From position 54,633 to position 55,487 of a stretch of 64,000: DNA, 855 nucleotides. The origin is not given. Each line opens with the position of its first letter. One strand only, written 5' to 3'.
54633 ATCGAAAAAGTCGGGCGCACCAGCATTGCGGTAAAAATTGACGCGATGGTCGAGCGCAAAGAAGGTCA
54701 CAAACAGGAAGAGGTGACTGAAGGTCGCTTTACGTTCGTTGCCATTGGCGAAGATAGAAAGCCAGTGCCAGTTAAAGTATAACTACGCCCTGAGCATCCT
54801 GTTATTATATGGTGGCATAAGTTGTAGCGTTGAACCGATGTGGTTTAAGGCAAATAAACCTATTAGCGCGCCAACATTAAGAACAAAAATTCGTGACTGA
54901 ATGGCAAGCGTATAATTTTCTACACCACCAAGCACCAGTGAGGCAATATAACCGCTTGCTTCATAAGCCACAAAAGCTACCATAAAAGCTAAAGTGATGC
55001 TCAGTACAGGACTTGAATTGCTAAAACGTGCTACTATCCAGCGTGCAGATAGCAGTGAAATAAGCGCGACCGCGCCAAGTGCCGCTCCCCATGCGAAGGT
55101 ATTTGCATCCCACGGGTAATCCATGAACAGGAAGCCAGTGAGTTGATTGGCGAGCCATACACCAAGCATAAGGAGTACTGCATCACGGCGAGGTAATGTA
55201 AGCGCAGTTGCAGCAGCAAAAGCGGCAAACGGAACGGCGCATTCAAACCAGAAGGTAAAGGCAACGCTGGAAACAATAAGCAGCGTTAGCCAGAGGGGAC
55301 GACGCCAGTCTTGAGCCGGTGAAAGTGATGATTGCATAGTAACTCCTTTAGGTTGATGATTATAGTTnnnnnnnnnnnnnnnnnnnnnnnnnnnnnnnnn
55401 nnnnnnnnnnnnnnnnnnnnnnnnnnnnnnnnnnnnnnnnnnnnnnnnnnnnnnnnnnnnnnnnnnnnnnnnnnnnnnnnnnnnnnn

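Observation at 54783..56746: Cobalamin riboswitch controlling a three-gene operon of uncharacterised envelope proteins: candidate novel B12 acquisition system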

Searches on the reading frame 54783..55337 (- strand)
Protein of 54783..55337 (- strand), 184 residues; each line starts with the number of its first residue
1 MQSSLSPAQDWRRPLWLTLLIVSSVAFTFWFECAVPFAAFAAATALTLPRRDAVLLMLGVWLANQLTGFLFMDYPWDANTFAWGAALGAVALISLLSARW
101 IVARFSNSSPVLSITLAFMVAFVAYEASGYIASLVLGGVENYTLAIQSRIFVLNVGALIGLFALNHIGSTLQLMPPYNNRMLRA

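Call 4: search_protein_families(library=pfam, proteins=[window:54783-55337:-], max_evalue=1)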
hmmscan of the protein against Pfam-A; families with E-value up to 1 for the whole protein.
window:54783-55337:- (184 aa): 1 family
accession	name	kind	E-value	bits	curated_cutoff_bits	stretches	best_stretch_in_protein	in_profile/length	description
PF17198.9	AveC_like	-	0.54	10.1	26.6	1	11-148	1-132/234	Spirocyclase AveC-like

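Call 5: search_protein_families(library=ncbifam, proteins=[window:54783-55337:-], max_evalue=1)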
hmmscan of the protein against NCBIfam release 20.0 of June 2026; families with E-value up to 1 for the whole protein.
window:54783-55337:- (184 aa): 1 family
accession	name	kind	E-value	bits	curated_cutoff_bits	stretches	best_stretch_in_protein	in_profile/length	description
NF008231.0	PRK10998.1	equivalog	0.0031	17.1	261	1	108-171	211-272/296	maltose ABC transporter permease MalG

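Call 6: find_homologous_proteins(query=window:54783-55337:-)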
Query window:54783-55337:- (184 aa): 286 proteins with E <= 0.001 among 1507 candidates; the best 120 are listed.
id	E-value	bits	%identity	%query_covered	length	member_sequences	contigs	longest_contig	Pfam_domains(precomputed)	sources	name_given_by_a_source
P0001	4.2e-111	387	99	100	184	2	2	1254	-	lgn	-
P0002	6.5e-93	328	86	100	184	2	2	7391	-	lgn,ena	-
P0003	6.9e-87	308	83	100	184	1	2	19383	-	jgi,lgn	jgi:hypothetical protein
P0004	1.4e-80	288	73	100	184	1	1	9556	-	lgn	-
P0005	8.9e-71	256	69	99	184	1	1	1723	-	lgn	-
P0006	7.8e-70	253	69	98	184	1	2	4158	-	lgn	-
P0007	8.1e-68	246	63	99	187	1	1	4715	-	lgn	-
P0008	3.4e-66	241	65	97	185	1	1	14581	-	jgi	-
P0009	1.9e-65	238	67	91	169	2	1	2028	-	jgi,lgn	jgi:hypothetical protein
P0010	8.1e-64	233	64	99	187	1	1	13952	-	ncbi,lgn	-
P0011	1.9e-63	232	67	95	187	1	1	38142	-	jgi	jgi:hypothetical protein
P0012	3.3e-63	231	65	97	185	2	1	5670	-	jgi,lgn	-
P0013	4.6e-63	231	63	95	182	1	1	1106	-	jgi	jgi:hypothetical protein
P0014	1.3e-62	229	62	99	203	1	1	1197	-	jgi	jgi:hypothetical protein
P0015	5.9e-62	227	64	92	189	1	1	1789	-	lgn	-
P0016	2.1e-61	225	63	97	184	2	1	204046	-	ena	-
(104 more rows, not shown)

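Call 8: find_related_loci(query=A1, collection=genome_contigs, flank=6000)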
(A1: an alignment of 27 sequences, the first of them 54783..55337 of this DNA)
Query A1 (184 aa) in genome_contigs; peptide patterns used: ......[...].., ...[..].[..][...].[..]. (x = any residue, [..] = any of these).
599 stretches matched a pattern (row limit reached: there are more); 104 encode a relative of the query (tblastn E <= 1e-3); the best 80 are kept; 80 distinct loci.
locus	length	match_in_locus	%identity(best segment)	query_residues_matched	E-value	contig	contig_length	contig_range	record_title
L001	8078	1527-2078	100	1-184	7e-118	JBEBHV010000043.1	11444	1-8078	MAG: Rickettsiales bacterium isolate SF1_2_7 NODE_4818_length_11444_cov_3.468753, whole genome shotgun sequence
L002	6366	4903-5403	50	8-173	7e-47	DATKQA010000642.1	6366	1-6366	MAG TPA_asm: Candidatus Sulfotelmatobacter sp. isolate SMAG_U14805 k141_595246, whole genome shotgun sequence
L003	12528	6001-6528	48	2-174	1e-45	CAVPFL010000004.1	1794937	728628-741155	MAG: uncultured Alphaproteobacteria bacterium isolate MFD10071.bin.1.145 genome assembly, contig: contig_30628, whole ge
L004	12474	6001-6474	51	11-167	2e-43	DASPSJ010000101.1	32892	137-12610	MAG TPA_asm: Stellaceae bacterium isolate SMAG_U12248 k141_1896470, whole genome shotgun sequence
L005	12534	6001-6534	46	1-176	2e-42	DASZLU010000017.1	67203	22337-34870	MAG TPA_asm: Stellaceae bacterium isolate SMAG_U5873 k141_4418153, whole genome shotgun sequence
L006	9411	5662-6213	49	1-184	1e-41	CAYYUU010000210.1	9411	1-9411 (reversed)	MAG TPA_asm: uncultured Alcaligenaceae bacterium isolate SRP128890_co1_186 genome assembly, contig: NODE_10446_length_94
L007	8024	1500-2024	50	1-173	1e-41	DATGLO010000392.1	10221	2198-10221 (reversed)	MAG TPA_asm: Stellaceae bacterium isolate SMAG_U9888 k141_269925, whole genome shotgun sequence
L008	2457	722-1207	46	11-171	4e-41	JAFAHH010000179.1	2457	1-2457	MAG: Acetobacteraceae bacterium isolate CP_BE_BS_16 BE_BS_k147_12352943, whole genome shotgun sequence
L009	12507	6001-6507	48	1-168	2e-40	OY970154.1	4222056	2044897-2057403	MAG: uncultured Alphaproteobacteria bacterium isolate MFD03399.bin.c.3 genome assembly, chromosome: 1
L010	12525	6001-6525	50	1-173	6e-40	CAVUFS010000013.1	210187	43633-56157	MAG: uncultured Alphaproteobacteria bacterium isolate MFD04967.bin.1.129 genome assembly, contig: contig_83439, whole ge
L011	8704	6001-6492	51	11-173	9e-40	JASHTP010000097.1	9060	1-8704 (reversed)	MAG: Alphaproteobacteria bacterium isolate JOPF156 JOPF_AWAY_contig_318939, whole genome shotgun sequence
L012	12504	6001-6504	48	1-167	6e-40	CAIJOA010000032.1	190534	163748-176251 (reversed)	MAG: uncultured Rhodospirillales bacterium isolate Umea2_bin-0321 genome assembly, contig: bin-0321:32/50, whole genome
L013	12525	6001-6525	45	11-183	2e-39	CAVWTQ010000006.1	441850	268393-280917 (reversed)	MAG: uncultured Alphaproteobacteria bacterium isolate MFD01689.bin.2.18 genome assembly, contig: contig_27104, whole gen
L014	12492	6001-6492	51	12-175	2e-38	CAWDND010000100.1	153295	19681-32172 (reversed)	MAG: uncultured Planctomycetaceae bacterium isolate MFD04944.bin.2.71 genome assembly, contig: contig_81582, whole genom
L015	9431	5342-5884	43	2-181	1e-37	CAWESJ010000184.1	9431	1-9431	MAG: uncultured Alphaproteobacteria bacterium isolate MFD02138.bin.2.47 genome assembly, contig: contig_24259, whole gen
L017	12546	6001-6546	46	3-181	5e-37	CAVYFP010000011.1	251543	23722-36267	MAG: uncultured Alphaproteobacteria bacterium isolate MFD01188.bin.1.69 genome assembly, contig: contig_14698, whole gen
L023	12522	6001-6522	50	1-173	2e-33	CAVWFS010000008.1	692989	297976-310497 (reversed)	MAG: uncultured Candidatus Rokubacteria bacterium isolate MFD00962.bin.2.180 genome assembly, contig: contig_28712, whol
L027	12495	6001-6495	44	3-171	2e-31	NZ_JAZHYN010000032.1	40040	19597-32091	Methylocystis borbori strain 9N NODE_32_length_40040_cov_32.058903, whole genome shotgun sequence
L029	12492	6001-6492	44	3-169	2e-30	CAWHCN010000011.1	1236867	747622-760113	MAG: uncultured Planctomycetota bacterium isolate MFD00731.bin.2.201 genome assembly, contig: contig_32939, whole genome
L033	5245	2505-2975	41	15-171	5e-28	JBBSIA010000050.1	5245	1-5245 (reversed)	MAG: Chthoniobacterales bacterium isolate LS3_sbin.21 LS3_sbin.21_K_266532_L_5245_cov_97.4150, whole genome shotgun sequ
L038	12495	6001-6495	39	12-175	2e-27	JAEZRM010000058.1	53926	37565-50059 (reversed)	MAG: Proteobacteria bacterium isolate OH_PBB_13 k127_2001023, whole genome shotgun sequence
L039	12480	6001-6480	40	15-173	3e-27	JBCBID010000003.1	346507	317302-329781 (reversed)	MAG: Pseudomonadota bacterium isolate J06621_7 NODE_3_length_346507_cov_10.971596, whole genome shotgun sequence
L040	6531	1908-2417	37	12-180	4e-27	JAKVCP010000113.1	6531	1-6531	MAG: Rhodobacteraceae bacterium isolate ALOHA_ZT_57 ZT-Rhodobacteraceae-2_113, whole genome shotgun sequence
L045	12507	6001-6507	41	9-176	2e-25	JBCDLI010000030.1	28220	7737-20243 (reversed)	MAG: Pseudomonadota bacterium isolate P01_H01_bin.81 k141_829646_length_28220_cov_80.8335, whole genome shotgun sequence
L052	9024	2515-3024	37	12-180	7e-23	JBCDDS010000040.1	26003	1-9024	MAG: Pseudomonadota bacterium isolate P01_G01_bin.46 k141_2630915_length_26003_cov_37.7149, whole genome shotgun sequenc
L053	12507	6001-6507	30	3-171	2e-22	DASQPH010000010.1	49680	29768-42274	MAG TPA_asm: Chthoniobacterales bacterium isolate SMAG_U10825 k141_1954864, whole genome shotgun sequence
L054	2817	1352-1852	37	15-180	2e-22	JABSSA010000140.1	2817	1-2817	MAG: Rhodobacteraceae bacterium isolate DT_100 DT-Rhodobacteraceae-1_scaffold_140, whole genome shotgun sequence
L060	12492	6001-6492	44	13-173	5e-21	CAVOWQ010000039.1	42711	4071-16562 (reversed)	MAG: uncultured Alphaproteobacteria bacterium isolate MFD00125.bin.2.44 genome assembly, contig: contig_42762, whole gen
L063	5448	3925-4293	38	12-134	7e-20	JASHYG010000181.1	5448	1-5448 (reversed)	MAG: Gammaproteobacteria bacterium isolate JOPF277 JOPF_NEAR_contig_650122, whole genome shotgun sequence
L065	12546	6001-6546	34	2-182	4e-19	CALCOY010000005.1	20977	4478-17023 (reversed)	MAG TPA_asm: uncultured Shimia sp. isolate SRR3401482_bin.76_CONCOCT_v1.1_MAG genome assembly, contig: ERZ1740067.984, w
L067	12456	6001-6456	38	15-167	6e-19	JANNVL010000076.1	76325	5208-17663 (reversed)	MAG: Sphingomonadales bacterium isolate VAR_34_metabat_50 VAR_34_k141_72479, whole genome shotgun sequence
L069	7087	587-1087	37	15-180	9e-19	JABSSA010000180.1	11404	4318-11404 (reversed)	MAG: Rhodobacteraceae bacterium isolate DT_100 DT-Rhodobacteraceae-1_scaffold_180, whole genome shotgun sequence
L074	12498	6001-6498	37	9-175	4e-17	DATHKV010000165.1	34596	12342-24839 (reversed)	MAG TPA_asm: Steroidobacteraceae bacterium isolate SMAG_U12589 k141_329296, whole genome shotgun sequence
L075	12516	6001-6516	33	15-179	5e-17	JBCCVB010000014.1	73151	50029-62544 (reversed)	MAG: Pseudomonadota bacterium isolate P01_E01_bin.28 k141_794376_length_73151_cov_30.9309, whole genome shotgun sequence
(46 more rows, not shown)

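Call 12: search_solved_structures(query=A1, max_evalue=10, show_alignments=2)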
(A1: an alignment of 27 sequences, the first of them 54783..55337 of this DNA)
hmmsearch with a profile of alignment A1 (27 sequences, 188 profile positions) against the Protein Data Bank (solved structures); distinct sequences matched with E-value up to 10: 0.
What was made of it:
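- On BtuM: A profile of 27 family members searched against all PDB chains gives 0 hits at E <= 10 (call 12).
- Closest known: BtuM. Different: There is no detectable sequence relationship: the family profile finds nothing in the PDB at E <= 10 (call 12).
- Tried and rejected: A PDB sequence search with the p184 family profile gave no hit at E <= 10 (call 12).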

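Call 14: search_protein_families(library=pfam, proteins=[L027:2689-5223:+, L027:5248-5904:+, L027:6599-7279:+, L027:7300-7854:-, L009:3388-5376:+, L009:5373-5963:+, L009:7219-7935:+], max_evalue=0.01)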
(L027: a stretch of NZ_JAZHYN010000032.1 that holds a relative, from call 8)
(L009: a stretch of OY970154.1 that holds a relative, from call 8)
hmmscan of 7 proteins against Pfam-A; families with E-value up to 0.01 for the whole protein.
L027:2689-5223:+ (844 aa): 2 families
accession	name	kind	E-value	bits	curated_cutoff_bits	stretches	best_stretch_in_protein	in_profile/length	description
PF00593.30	TonB_dep_Rec_b-barrel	-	6.9e-42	145.2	27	1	300-784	14-436/436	TonB dependent receptor-like, beta-barrel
PF07715.20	Plug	-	5e-21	75.7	23.9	1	113-220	2-107/107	TonB-dependent Receptor Plug Domain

L027:5248-5904:+ (218 aa): 1 family
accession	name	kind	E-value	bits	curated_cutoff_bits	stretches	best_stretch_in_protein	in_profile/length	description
PF24724.1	DUF7676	-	8.1e-70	234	27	1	36-199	4-166/166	Family of unknown function (DUF7676)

L027:6599-7279:+ (226 aa): 1 family
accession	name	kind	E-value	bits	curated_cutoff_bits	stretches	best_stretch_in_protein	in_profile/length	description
PF01955.23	CbiZ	-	4.4e-50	170.8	27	1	18-206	2-191/191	Adenosylcobinamide amidohydrolase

L027:7300-7854:- (184 aa): 1 family
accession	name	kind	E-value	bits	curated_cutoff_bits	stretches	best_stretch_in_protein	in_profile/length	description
PF01923.23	Cob_adeno_trans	-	1.1e-47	162.7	24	1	13-170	1-170/171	Cobalamin adenosyltransferase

L009:3388-5376:+ (662 aa): 3 families
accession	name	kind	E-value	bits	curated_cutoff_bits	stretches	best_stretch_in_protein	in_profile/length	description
PF00593.30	TonB_dep_Rec_b-barrel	-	6.5e-40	138.7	27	1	223-629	38-435/436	TonB dependent receptor-like, beta-barrel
PF07715.20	Plug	-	1.7e-26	93.2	23.9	1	70-177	3-107/107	TonB-dependent Receptor Plug Domain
PF14905.12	OMP_b-brl_3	-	6.2e-06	26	27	1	465-617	209-359/408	Outer membrane protein beta-barrel family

L009:5373-5963:+ (196 aa): 1 family
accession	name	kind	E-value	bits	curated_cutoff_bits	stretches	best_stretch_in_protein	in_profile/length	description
PF24724.1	DUF7676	-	1.4e-65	220.2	27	1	19-177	4-166/166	Family of unknown function (DUF7676)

L009:7219-7935:+ (238 aa): 1 family
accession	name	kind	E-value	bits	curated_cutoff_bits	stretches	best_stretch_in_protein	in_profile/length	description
PF04055.27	Radical_SAM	-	2.6e-06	28.2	29.5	1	74-150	11-89/166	Radical SAM superfamily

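Call 20: predict_structure(alignment_id=A1)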
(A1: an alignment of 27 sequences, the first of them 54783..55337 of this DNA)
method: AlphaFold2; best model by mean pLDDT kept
length: 184 residues; sequences in the alignment: 27
mean_pLDDT: 86.9   pTM: 0.81
mean pLDDT of the five models: 86.9, 84.9, 84.2, 81.5, 78.8
residues with pLDDT >= 90: 118; 70-90: 49; 50-70: 7; < 50: 10
segments of 3 or more residues with pLDDT < 50: 1-5, 180-184
pLDDT, mean of each block of 10 residues (from residue 1): 51 90 90 86 92 94 92 91 94 96 90 95 95 85 87 94 90 72 41
secondary structure, 60 per line:
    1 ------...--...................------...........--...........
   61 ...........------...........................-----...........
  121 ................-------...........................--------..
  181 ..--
elements in order: H12-30 H37-47 H50-71 H78-104 H110-136 H144-170 H179-182
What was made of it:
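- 54783..55337 (-): p184: six-helix inner-membrane protein of a large unnamed family linked to BtuB and B12 riboswitches; candidate corrinoid permease. Call 20 (pLDDT 86.9, pTM 0.81, six helices).
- Checked: AlphaFold2 gives six helices for p184 (call 20).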

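Call 23: fold_search(model_id=the predicted structure, library=pdb)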
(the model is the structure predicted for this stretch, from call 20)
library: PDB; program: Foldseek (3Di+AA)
matches with E <= 10: 322; with E <= 0.001: 0
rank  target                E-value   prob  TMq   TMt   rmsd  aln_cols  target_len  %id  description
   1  7f02_C                6.9e-02  0.72  0.29  0.24  13.0       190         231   13  Cytochrome c-type biogenesis protein CcmABCD from E. coli (released 2022-11-09)
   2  3t6g_B                4.3e-01  0.41  0.26  0.32  11.2       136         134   14  Structure of the complex between NSP3 (SHEP1) and p130Cas (released 2011-11-23)
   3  8gcl                  4.8e-01  0.18  0.24  0.18  12.9       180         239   19  Cryo-EM structure of hAQP2 in DDM (released 2023-06-21)
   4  5h36_A                5.0e-01  0.30  0.28  0.27  12.5       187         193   14  Crystal structures of the TRIC trimeric intracellular cation channel orthologue from Rhodobacter sphaeroides (released 2017-01-11)
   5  8wu1_R                5.5e-01  0.25  0.26  0.19  16.0       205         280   13  Cryo-EM structure of CB1-beta-arrestin1 complex (released 2024-03-20)
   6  9erx_R                7.4e-01  0.20  0.26  0.19  16.7       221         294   14  Structural basis of D9-THC analog activity at the Cannabinoid 1 receptor (released 2024-06-26)
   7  5edl                  7.8e-01  0.60  0.41  0.39   6.7       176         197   13  Crystal structure of an S-component of ECF transporter (released 2016-08-17)
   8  3t6g_D                9.0e-01  0.20  0.23  0.29  10.1       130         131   15  Structure of the complex between NSP3 (SHEP1) and p130Cas (released 2011-11-23)
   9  5w93_A                9.9e-01  0.18  0.23  0.28  11.4       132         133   16  p130Cas complex with paxillin LD1 (released 2017-09-06)
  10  8de7_B                1.1e+00  0.12  0.20  0.15  18.2       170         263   15  Cryo-EM structure of the zebrafish two pore domain K+ channel TREK1 (K2P2.1) in DDM detergent (released 2023-03-08)
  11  6fvq_A                1.2e+00  0.66  0.34  0.23   6.0       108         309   13  The active form of a pentameric ion channel (sTeLIC) gated by alkaline pH - R86A (released 2018-05-16)
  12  2ot3_A                1.5e+00  0.13  0.22  0.17  12.5       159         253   11  Crystal structure of rabex-5 VPS9 domain in complex with nucleotide free RAB21 (released 2007-04-24)
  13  4dos_A                1.5e+00  0.08  0.19  0.17  16.9       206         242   14  Human Nuclear Receptor Liver Receptor Homologue-1, LRH-1, Bound to DLPC and a Fragment of TIF-2 (released 2012-04-18)
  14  5mzr_A                1.5e+00  0.30  0.28  0.20   6.4       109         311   15  X-ray structure of the H235Q mutant of GLIC in complex with propofol (released 2018-02-14)
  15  1or3                  1.5e+00  0.25  0.31  0.38   8.2       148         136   14  APOLIPOPROTEIN E3 (APOE3), TRIGONAL TRUNCATION MUTANT 165 (released 2000-05-24)
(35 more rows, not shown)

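Call 32: find_encoding_contigs(protein=P0016, flank=8000, max_places=2)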
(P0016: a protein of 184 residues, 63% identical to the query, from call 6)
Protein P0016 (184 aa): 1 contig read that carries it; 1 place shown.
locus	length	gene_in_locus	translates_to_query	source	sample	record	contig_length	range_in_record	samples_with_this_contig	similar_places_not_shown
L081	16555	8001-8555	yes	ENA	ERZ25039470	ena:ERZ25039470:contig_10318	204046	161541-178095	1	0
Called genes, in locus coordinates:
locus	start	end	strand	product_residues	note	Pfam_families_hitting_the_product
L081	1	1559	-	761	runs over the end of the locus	PF08267:Meth_synt_1, PF01717:Meth_synt_2, PF08267:Meth_synt_1 (weak)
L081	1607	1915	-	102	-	-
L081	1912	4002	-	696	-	PF00317:Ribonuc_red_lgN, PF02867:Ribonuc_red_lgC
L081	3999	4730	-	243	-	PF03477:ATP-cone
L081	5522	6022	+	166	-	-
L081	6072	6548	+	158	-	-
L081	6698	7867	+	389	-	PF01738:DLH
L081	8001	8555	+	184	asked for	-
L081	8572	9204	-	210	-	-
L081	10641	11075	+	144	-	-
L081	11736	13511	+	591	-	PF04966:OprB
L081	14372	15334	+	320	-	PF00128:Alpha-amylase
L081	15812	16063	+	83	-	PF21331:Isoamylase_C (weak)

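Call 33: find_encoding_contigs(protein=P0003, flank=8000, max_places=2)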
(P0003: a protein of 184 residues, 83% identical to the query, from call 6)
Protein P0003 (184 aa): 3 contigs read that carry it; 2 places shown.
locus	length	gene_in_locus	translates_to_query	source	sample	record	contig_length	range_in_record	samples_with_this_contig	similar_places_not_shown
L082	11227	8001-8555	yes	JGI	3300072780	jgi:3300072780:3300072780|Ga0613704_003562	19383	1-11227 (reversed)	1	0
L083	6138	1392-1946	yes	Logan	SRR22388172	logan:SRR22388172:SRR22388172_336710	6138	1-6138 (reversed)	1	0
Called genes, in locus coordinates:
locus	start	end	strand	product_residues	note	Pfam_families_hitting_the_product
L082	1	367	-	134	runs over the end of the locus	PF00072:Response_reg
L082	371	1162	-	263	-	PF00072:Response_reg (faint)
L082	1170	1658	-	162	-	-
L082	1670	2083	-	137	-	-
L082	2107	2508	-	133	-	PF00072:Response_reg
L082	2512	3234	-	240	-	PF01515:PTA_PTB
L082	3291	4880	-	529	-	PF00390:malic, PF03949:Malic_M, PF01515:PTA_PTB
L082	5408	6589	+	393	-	-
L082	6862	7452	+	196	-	-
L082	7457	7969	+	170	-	-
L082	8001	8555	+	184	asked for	-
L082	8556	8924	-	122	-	PF03061:4HBT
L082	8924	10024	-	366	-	PF00268:Ribonuc_red_sm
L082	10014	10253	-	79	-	-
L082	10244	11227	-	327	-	?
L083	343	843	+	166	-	-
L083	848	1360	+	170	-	-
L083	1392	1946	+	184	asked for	-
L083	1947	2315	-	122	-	PF03061:4HBT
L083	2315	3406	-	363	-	PF00268:Ribonuc_red_sm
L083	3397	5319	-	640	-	PF00317:Ribonuc_red_lgN, PF02867:Ribonuc_red_lgC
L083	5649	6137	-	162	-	?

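Call 47: search_protein_representatives(alignment_id=A1)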
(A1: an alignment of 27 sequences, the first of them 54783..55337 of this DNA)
Query: 27 sequences, 188 profile positions. Proteins with E-value up to 0.001 (for the whole library): 894; up to 1e-10: 666; up to 1e-30: 206. The best 150 are listed.
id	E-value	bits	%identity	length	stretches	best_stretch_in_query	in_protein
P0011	2.1e-80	285.1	-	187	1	2-188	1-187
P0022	1.6e-73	262.7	-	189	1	3-187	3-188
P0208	4.0e-72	258.1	-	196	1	6-188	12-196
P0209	1.7e-65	236.5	-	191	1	8-184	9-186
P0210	1.5e-63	230.2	-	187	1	8-188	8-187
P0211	1.3e-61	223.8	-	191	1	3-185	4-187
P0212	1.7e-61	223.4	-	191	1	10-183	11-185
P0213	1.2e-57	210.9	-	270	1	4-181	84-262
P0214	2.8e-57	209.7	-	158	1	5-145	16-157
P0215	3.3e-57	209.5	-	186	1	6-182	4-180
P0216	1.2e-55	204.3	-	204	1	9-184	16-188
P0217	2.5e-53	196.8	-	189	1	4-182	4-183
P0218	2.9e-53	196.6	-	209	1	9-170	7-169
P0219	1.0e-52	194.8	-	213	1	11-179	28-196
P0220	4.1e-52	192.9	-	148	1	7-151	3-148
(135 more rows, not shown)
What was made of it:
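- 54783..55337 (-): Calls 6 and 47 (894 clusters at 50% identity with E <= 1e-3).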

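Call 59: search_protein_families(library=pfam, alignment_id=A4, max_evalue=0.00001)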
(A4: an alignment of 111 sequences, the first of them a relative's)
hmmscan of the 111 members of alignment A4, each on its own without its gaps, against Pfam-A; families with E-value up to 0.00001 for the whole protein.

A. member 1, L003:4508-5197:- (229 aa): 0 families

B. families by the number of members that match (of 111 scanned): 77 families (the first 25 are shown)
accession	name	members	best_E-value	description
PF21973.2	DUF6925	6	2.1e-57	Family of unknown function (DUF6925)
PF24724.1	DUF7676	5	4.7e-72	Family of unknown function (DUF7676)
PF06945.18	DUF1289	5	9.6e-20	Protein of unknown function (DUF1289)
PF03190.21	Thioredox_DsbH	3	1.5e-71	Protein of unknown function, DUF255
PF01497.23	Peripla_BP_2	3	2.1e-42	Periplasmic binding protein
PF00593.30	TonB_dep_Rec_b-barrel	3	8.3e-38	TonB dependent receptor-like, beta-barrel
PF00848.25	Ring_hydroxyl_A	3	3.6e-37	Ring hydroxylating alpha subunit (catalytic domain)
PF00355.32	Rieske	3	1.6e-17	Rieske [2Fe-2S] domain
PF00111.32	Fer2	3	4.5e-15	2Fe-2S iron-sulfur cluster binding domain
PF00175.26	NAD_binding_1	3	6.5e-13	Oxidoreductase NAD-binding domain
PF13899.12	Thioredoxin_7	3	7.6e-09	Thioredoxin-like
PF00970.30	FAD_binding_6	3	1.5e-07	Oxidoreductase FAD-binding domain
PF02668.22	TauD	2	2.4e-64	Taurine catabolism dioxygenase TauD, TfdA family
PF07715.20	Plug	2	4.5e-28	TonB-dependent Receptor Plug Domain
PF08241.18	Methyltransf_11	2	3.3e-24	Methyltransferase domain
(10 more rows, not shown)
